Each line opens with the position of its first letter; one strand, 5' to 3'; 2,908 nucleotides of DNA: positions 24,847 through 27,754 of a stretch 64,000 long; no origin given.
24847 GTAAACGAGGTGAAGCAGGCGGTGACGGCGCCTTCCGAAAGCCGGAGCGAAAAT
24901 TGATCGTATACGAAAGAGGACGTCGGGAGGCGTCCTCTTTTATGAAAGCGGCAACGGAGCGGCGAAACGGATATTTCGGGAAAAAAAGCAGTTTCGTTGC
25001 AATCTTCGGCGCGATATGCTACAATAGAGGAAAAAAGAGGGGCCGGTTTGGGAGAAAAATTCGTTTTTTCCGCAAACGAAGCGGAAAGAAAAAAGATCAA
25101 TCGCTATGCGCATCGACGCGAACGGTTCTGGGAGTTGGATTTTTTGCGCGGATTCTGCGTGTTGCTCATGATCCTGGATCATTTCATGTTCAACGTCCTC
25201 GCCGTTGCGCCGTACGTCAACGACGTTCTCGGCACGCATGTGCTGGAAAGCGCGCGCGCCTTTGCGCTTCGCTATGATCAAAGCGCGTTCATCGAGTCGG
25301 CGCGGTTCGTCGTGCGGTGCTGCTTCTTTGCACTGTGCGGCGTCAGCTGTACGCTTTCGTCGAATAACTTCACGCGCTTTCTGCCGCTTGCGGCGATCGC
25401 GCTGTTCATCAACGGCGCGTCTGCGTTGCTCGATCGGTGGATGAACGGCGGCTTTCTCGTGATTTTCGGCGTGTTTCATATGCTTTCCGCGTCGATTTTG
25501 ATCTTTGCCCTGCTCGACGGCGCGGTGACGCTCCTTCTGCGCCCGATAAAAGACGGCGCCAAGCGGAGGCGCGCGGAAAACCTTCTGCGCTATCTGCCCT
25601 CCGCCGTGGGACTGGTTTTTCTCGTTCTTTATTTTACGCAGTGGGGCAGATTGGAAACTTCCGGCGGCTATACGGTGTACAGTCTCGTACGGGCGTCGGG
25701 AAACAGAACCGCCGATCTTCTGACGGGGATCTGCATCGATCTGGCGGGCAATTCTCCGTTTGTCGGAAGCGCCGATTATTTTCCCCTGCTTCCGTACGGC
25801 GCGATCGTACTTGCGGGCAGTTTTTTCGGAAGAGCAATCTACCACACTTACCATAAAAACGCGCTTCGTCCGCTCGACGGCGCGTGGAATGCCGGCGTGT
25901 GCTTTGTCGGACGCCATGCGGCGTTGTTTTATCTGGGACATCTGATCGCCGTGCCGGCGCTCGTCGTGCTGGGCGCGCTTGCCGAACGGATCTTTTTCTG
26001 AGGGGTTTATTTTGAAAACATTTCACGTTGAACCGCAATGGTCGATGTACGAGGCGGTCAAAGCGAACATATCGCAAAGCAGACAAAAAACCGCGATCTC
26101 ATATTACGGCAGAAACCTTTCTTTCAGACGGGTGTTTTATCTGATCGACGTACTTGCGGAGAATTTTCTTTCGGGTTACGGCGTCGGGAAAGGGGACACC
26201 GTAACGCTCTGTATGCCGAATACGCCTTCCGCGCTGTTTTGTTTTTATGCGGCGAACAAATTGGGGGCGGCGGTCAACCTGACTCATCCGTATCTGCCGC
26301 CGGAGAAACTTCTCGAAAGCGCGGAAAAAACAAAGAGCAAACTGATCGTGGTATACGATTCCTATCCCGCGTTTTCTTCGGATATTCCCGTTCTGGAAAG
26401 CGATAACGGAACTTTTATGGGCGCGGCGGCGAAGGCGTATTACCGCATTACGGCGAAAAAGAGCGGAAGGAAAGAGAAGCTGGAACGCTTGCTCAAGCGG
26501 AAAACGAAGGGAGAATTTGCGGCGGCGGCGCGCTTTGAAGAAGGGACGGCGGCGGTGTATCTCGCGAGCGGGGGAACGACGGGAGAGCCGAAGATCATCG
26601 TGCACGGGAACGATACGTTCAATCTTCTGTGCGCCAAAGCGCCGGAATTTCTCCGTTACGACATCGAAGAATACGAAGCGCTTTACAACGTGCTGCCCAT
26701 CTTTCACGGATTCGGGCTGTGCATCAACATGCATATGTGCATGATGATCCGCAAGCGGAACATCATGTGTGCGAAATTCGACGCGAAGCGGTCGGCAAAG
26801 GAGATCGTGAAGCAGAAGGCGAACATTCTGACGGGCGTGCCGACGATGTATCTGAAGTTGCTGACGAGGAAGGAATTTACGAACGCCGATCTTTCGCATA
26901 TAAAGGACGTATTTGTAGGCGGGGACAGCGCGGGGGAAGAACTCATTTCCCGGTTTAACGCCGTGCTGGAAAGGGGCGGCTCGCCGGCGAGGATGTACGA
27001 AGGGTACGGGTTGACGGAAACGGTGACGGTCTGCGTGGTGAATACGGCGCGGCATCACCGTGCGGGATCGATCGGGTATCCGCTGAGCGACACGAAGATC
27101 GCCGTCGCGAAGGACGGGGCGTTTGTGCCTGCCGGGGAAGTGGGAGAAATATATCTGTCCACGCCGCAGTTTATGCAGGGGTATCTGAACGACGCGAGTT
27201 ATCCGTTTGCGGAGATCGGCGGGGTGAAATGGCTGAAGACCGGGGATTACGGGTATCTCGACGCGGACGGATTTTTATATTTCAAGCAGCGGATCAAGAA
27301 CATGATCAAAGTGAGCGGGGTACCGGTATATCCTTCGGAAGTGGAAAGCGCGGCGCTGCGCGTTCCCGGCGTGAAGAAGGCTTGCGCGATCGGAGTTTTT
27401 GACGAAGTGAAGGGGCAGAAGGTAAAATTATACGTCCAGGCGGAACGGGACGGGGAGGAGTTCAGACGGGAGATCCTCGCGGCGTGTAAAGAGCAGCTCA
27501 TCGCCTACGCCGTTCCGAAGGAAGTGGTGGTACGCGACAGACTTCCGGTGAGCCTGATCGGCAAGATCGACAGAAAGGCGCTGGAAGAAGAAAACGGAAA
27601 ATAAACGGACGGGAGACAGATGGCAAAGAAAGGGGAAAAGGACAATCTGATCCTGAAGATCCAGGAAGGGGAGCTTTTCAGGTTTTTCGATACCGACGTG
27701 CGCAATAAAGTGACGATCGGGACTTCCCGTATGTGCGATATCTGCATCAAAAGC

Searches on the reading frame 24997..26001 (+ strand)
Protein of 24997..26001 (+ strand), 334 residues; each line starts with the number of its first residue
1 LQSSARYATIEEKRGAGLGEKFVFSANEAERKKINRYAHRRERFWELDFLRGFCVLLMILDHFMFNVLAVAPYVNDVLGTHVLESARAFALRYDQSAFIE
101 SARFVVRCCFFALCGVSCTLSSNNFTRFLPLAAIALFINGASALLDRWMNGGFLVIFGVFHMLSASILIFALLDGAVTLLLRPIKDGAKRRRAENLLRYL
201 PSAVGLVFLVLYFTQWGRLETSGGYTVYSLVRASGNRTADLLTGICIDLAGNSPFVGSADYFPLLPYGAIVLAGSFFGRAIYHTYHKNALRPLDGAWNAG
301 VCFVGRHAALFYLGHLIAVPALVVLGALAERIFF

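Call 19: search_protein_families(library=pfam, proteins=[window:24997-26001:+], max_evalue=0.00001)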
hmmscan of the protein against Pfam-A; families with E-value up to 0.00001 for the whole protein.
window:24997-26001:+ (334 aa): 1 family
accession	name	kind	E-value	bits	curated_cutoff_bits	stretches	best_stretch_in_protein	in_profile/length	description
PF07786.18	HGSNAT_cat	-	5.5e-21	75.6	22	2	256-315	159-220/222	Heparan-alpha-glucosaminide N-acetyltransferase, catalytic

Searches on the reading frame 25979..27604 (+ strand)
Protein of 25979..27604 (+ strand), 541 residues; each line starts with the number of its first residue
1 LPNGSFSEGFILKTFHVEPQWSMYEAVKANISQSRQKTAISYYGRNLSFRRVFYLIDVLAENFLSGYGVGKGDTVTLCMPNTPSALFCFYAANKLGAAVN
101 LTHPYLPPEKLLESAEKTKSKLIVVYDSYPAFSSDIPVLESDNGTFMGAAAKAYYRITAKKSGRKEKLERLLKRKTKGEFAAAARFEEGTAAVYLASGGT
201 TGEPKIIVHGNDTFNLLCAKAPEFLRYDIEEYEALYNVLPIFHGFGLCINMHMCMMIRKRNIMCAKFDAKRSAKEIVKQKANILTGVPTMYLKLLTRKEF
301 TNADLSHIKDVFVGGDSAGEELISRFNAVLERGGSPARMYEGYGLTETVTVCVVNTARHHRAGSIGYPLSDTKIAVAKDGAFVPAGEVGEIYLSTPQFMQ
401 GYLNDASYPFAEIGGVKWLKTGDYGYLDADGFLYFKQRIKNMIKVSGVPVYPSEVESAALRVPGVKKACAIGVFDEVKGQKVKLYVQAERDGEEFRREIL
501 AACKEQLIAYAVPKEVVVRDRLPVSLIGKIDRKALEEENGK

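Call 19: search_protein_families(library=pfam, proteins=[window:25979-27604:+], max_evalue=0.00001)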
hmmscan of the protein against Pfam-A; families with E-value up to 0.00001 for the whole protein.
window:25979-27604:+ (541 aa): 2 families
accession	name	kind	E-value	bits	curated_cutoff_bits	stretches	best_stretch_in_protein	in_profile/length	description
PF00501.34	AMP-binding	-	1.1e-57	196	29.9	1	30-403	4-384/384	AMP-binding enzyme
PF13193.12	AMP-binding_C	-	4.3e-14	53.6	24.5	1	454-528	1-75/76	AMP-binding enzyme C-terminal domain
